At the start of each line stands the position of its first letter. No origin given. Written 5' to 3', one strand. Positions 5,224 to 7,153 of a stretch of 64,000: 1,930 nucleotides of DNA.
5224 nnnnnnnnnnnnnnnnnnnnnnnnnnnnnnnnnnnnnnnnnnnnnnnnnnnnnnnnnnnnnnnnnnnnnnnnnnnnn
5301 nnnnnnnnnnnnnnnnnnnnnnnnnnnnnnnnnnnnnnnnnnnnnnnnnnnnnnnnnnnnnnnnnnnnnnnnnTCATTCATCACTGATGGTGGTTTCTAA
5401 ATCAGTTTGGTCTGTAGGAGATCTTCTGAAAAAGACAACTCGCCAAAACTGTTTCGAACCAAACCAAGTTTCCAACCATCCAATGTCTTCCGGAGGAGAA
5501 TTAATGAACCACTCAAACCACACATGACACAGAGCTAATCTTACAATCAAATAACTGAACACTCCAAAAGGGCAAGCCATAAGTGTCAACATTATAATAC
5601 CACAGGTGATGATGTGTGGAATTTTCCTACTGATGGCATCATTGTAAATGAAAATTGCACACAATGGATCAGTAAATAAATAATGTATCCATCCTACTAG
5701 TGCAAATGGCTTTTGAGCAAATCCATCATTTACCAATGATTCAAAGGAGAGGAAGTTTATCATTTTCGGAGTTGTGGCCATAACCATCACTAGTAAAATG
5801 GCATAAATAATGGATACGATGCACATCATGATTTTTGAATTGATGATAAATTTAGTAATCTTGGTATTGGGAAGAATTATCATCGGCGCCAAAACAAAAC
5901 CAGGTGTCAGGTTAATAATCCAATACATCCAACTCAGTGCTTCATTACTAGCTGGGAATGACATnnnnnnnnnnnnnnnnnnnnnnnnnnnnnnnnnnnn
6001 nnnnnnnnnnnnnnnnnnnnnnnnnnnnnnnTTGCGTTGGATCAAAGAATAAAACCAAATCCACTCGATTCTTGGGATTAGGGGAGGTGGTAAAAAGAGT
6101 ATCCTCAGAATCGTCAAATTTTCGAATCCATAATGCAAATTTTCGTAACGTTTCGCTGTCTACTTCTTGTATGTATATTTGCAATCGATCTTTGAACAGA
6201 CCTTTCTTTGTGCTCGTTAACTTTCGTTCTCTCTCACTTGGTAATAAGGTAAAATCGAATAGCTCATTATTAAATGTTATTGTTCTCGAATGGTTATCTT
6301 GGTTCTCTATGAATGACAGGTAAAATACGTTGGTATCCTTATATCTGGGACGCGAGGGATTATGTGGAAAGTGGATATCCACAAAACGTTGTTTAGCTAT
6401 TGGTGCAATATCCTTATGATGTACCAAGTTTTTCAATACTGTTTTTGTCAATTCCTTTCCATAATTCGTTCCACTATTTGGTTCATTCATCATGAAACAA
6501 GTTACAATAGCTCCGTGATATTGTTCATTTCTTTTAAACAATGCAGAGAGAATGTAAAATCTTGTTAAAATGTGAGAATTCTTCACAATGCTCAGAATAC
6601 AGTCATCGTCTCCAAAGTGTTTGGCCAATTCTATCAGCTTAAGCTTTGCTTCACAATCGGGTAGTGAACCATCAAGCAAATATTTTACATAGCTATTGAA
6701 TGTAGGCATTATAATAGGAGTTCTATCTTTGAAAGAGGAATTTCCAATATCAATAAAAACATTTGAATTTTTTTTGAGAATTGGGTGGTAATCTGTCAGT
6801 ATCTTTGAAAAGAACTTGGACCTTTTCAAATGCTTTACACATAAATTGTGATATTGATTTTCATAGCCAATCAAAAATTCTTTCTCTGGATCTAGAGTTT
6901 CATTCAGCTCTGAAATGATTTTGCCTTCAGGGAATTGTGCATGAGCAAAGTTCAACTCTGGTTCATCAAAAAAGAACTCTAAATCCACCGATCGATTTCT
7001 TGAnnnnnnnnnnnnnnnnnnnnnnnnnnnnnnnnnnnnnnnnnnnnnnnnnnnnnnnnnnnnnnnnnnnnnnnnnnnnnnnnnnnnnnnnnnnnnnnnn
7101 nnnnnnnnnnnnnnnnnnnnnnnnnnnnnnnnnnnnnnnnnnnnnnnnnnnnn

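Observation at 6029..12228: Two divergently oriented Sel1-repeat–BTB paralogs flanking two unrelated genes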

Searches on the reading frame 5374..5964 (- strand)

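Call 20: search_protein_families(library=pfam, max_evalue=0.01, proteins=[window:5374-5964:-])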
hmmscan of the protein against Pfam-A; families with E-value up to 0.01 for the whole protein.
window:5374-5964:- (196 aa): 1 family
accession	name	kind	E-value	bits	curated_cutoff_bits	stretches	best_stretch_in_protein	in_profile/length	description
PF14108.11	ABA4-like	-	2.4e-23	83.4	27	1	13-138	2-127/127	ABA DEFICIENT 4-like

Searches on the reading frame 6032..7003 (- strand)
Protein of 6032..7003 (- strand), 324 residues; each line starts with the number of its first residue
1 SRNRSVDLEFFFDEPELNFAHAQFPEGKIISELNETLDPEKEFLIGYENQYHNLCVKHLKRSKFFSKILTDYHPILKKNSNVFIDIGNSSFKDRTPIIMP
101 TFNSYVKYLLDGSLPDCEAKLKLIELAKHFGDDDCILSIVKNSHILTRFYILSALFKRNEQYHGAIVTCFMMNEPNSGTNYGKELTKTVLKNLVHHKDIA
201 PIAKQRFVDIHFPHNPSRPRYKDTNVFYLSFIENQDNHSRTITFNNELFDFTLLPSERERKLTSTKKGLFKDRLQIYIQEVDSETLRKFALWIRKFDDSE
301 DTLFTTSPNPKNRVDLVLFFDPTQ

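Call 8: find_homologous_proteins(query=window:6032-7003:-, max_evalue=0.001)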
Query seq(324 aa): 1032 candidates shared short words with the query, none scored E <= 0.001.
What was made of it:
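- Tried and rejected: Word-index protein search with the gene 1 C-terminus found nothing, not even the gene's own database entry (call 8).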

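Call 29: search_solved_structures(query=A4, max_evalue=10, show_alignments=3)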
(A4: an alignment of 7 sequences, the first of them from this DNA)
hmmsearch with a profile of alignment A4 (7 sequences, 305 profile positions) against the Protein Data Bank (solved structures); distinct sequences matched with E-value up to 10: 2.
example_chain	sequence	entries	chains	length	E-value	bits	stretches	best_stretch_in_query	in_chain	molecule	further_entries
8esw_A1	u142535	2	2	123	0.021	17.5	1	6-61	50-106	NADH dehydrogenase [ubiquinone] 1 alpha subcomplex subunit 1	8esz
9ijj_4C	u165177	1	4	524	1.6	11.3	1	49-78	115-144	Germ cell-less protein-like 1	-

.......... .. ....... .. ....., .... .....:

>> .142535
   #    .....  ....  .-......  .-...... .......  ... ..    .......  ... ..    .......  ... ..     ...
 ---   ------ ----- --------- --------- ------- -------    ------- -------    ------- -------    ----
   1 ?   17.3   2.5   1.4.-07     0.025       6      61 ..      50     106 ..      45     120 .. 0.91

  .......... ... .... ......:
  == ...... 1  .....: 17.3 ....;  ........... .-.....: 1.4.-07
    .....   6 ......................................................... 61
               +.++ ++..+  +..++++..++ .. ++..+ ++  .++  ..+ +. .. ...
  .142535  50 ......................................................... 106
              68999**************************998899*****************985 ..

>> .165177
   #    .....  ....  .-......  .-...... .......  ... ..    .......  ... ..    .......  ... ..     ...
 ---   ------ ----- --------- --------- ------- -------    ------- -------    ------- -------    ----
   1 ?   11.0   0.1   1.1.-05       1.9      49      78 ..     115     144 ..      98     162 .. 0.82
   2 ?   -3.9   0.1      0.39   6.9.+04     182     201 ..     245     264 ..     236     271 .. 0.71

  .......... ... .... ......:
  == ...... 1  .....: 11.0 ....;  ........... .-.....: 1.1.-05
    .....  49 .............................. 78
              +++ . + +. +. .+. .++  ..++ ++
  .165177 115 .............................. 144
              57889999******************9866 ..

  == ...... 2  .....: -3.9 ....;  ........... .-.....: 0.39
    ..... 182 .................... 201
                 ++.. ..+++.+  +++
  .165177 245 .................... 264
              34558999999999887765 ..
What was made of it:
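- Closest known: Germ cell-less. Same: This was the only BTB protein picked up by a sequence profile, through the shared motif Y-[FL]-S-[ST]-M-x-[NS]-x-[NS]-W-K-[DE] (call 29).
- Tried and rejected: The PDB profile hit to NDUFA1 (E=0.021, call 29) lies in the acidic low-complexity linker and was dismissed.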

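Call 30: search_protein_families(library=pfam, alignment_id=A4, max_evalue=10)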
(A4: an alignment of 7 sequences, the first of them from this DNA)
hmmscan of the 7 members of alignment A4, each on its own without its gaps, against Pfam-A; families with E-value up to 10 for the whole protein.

A. member 1, seq(324 aa): 1 family
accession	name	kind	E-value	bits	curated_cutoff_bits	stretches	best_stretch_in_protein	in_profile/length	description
PF23277.2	Ig_Dlec1_1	-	0.043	14.4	29.7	1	38-60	79-101/105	Deleted in lung and esophageal cancer protein 1 Ig domain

B. families by the number of members that match (of 7 scanned): 2 families
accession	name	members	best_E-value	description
PF23277.2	Ig_Dlec1_1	1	0.043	Deleted in lung and esophageal cancer protein 1 Ig domain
PF14497.11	GST_C_3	1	0.071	Glutathione S-transferase, C-terminal domain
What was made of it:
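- Pfam finds nothing at E<=10 for any of the 7 members (call 30).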

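Call 38: predict_structure(alignment_id=A5)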
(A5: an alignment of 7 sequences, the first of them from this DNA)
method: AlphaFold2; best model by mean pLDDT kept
length: 324 residues; sequences in the alignment: 7
mean_pLDDT: 51.5   pTM: 0.46
mean pLDDT of the five models: 51.5, 50.4, 50.1, 49.3, 41.8
residues with pLDDT >= 90: 0; 70-90: 69; 50-70: 89; < 50: 166
segments of 3 or more residues with pLDDT < 50: 1-34, 72-74, 92-95, 172-184, 213-287, 293-324
pLDDT, mean of each block of 10 residues (from residue 1): 30 34 34 58 75 83 74 50 58 56 85 77 74 75 65 58 57 44 51 58 58 43 30 35 35 31 29 37 49 43 33 35 31
secondary structure, 60 per line:
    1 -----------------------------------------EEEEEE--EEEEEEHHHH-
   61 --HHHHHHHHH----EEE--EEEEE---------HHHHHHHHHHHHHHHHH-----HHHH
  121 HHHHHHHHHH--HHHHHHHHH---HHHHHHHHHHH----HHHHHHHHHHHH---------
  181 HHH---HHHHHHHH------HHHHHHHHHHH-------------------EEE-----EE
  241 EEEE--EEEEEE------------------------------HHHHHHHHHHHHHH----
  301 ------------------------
elements in order: E42-47 E50-55 H56-59 H63-71 E76-78 E81-85 H95-111 H117-130 H133-141 H145-155 H160-171 H187-194 H201-211 E231-233 E239-244 E247-252 H283-296
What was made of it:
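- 6371..6571 (-): Gene 1 helical extension after the BTB core (possible 3-box/BACK-like region). Helices 145-211 of the model (call 38).
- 6029..6331 (-): Gene 1 C-terminal tail (~100 aa, unknown fold), including the stop codon. pLDDT <50 (call 38).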

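Call 40: fold_search(model_id=the predicted structure, library=pdb)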
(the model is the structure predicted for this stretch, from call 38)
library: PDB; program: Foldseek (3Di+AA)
matches with E <= 10: 212; with E <= 0.001: 3
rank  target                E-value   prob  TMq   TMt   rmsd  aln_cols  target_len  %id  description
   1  8voj_B                3.3e-04  1.00  0.27  0.19  15.1       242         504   12  The Cryo-EM structure of LSD1-CoREST-HDAC1 in complex with KBTBD4 enhanced by UM171 and IP6 (released 2024-12-04)
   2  8vpq_B                5.4e-04  1.00  0.27  0.19  14.8       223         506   13  The structure of LSD1-CoREST-HDAC1 in complex with KBTBD4IPR310delinsTTYML (released 2024-11-27)
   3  8voj_A                6.7e-04  1.00  0.25  0.18  15.4       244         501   12  The Cryo-EM structure of LSD1-CoREST-HDAC1 in complex with KBTBD4 enhanced by UM171 and IP6 (released 2024-12-04)
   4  8vrt_B                1.2e-03  1.00  0.26  0.18  11.1       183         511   15  The structure of LSD1-CoREST-HDAC1 in complex with KBTBD4R313PRR mutant (released 2024-11-27)
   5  9dtg_A                1.5e-03  0.99  0.26  0.18  14.8       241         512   14  The cryo-EM structure of apo KBTBD4 (released 2024-11-27)
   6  8vrt_A                2.2e-03  1.00  0.25  0.17  11.6       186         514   16  The structure of LSD1-CoREST-HDAC1 in complex with KBTBD4R313PRR mutant (released 2024-11-27)
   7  6i2m_A                2.2e-03  1.00  0.24  0.37  10.6       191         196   14  Crystal structure of vaccinia virus protein A55 BTB-Back domain in complex with human Cullin-3 N-terminus (released 2019-01-23)
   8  5fta_A                6.3e-03  1.00  0.23  0.63   3.9       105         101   14  Crystal structure of the N-terminal BTB domain of human KCTD10 (released 2016-02-17)
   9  9dtg_B                7.0e-03  0.97  0.26  0.18  14.1       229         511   12  The cryo-EM structure of apo KBTBD4 (released 2024-11-27)
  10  4uij_A                8.3e-03  1.00  0.21  0.54   4.7       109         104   17  Crystal structure of the BTB domain of KCTD13 (released 2015-11-04)
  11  8i79_A                1.1e-02  1.00  0.27  0.41   4.3       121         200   14  Cryo-EM structure of KCTD7 in complex with Cullin3 (released 2023-07-26)
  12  4uij_C                1.3e-02  1.00  0.22  0.57   4.3       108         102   18  Crystal structure of the BTB domain of KCTD13 (released 2015-11-04)
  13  4uij_D                1.4e-02  1.00  0.22  0.58   4.8       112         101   17  Crystal structure of the BTB domain of KCTD13 (released 2015-11-04)
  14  9fq1_D                1.5e-02  1.00  0.24  0.33   7.8       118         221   16  Structure of the disease-causing mutant P20S of human KCTD1 (released 2025-04-23)
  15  3i3n_B                1.5e-02  0.99  0.27  0.32  11.4       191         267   12  Crystal structure of the BTB-BACK domains of human KLHL11 (released 2009-08-04)
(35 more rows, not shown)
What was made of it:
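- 6371..6571 (-): Foldseek alignments of 180-244 columns to KBTBD4, A55 BTB-BACK, KLHL11 and SPOP (call 40).
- Gene 1 C-terminus (call 38): Foldseek top 50 all BTB (call 40).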

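Call 45: find_homologous_proteins(query=A5, max_evalue=0.01)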
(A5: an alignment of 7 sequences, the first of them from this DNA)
Query A5 (7 sequences) (324 aa, profile of the alignment): 4 proteins with E <= 0.01 among 5163 candidates.
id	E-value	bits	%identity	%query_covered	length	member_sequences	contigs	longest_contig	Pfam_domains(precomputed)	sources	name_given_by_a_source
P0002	9.6e-99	348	33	65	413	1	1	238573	PF08238.19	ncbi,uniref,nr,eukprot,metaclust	ncbi:predicted protein [Naegleria gruberi]|uniref:Predicted protein n=1 Tax=Naegleria gruberi TaxID=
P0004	1.4e-92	328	35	58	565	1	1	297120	PF08238.19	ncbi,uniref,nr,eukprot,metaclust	ncbi:predicted protein [Naegleria gruberi]|uniref:Predicted protein n=1 Tax=Naegleria gruberi TaxID=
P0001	5.4e-73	264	100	100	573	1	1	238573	PF08238.19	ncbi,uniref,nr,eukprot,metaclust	ncbi:predicted protein [Naegleria gruberi]|uniref:Predicted protein n=1 Tax=Naegleria gruberi TaxID=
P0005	2.5e-29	121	-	-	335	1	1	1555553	PF08238.19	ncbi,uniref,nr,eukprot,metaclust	ncbi:predicted protein [Naegleria gruberi]|uniref:Predicted protein n=1 Tax=Naegleria gruberi TaxID=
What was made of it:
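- On BTB/POZ domain (Pfam PF00651): The precomputed Pfam annotation lists Sel1 only (call 45).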

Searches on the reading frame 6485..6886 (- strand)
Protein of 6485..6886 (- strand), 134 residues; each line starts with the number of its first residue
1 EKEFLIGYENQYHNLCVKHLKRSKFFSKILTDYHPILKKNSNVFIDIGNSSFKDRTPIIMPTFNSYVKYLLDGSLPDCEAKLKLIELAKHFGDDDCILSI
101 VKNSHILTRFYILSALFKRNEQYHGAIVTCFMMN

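Call 47: search_solved_structures(query=A6, max_evalue=10, show_alignments=5)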
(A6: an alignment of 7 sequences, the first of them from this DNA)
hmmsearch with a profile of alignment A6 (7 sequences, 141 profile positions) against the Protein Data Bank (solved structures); distinct sequences matched with E-value up to 10: 4.
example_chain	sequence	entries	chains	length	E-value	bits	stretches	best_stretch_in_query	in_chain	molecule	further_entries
5y7o_A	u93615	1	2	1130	1.1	12.9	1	38-96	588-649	UGGT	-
6b5b_A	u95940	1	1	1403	3.5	11.3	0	52-76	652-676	Baculoviral IAP repeat-containing protein 1e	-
5yud_A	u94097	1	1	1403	3.9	11.1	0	52-76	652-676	Baculoviral IAP repeat-containing protein 1e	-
7rav_A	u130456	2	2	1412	4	11.1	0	52-76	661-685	Baculoviral IAP repeat-containing protein 1e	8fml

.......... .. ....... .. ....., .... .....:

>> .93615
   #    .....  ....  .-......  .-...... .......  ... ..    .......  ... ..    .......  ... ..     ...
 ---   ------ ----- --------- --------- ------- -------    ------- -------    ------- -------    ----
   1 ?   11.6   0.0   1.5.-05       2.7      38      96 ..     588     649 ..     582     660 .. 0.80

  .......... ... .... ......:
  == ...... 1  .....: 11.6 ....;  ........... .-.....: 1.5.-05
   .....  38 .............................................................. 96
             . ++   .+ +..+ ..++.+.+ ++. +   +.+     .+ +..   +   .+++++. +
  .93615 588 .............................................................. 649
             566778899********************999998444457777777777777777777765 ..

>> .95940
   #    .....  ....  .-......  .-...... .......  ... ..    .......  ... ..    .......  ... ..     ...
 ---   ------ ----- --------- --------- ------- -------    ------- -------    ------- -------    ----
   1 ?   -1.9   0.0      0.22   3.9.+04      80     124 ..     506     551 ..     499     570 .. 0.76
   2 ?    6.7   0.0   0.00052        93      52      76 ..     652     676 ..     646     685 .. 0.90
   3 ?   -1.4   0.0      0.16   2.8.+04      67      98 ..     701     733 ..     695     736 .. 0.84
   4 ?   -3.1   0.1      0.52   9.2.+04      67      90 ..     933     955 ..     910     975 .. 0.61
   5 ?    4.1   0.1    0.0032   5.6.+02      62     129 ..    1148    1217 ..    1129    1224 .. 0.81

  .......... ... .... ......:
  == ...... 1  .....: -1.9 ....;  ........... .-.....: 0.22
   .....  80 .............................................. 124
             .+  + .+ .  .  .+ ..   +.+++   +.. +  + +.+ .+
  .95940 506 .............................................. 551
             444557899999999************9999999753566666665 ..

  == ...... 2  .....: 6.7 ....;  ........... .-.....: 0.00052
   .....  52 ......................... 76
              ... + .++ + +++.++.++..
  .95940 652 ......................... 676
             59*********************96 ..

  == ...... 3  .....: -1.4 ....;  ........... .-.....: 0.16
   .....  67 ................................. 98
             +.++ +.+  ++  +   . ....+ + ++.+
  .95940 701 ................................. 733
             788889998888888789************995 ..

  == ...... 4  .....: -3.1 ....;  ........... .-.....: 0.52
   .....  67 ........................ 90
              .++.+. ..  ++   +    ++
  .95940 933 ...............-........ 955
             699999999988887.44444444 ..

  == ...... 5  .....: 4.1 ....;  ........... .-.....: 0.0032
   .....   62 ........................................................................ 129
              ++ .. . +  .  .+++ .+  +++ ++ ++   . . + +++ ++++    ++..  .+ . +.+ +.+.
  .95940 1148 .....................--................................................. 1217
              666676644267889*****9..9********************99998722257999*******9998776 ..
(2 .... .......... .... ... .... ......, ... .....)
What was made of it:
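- Tried and rejected: The UGGT and NAIP hits (call 47) are noise.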
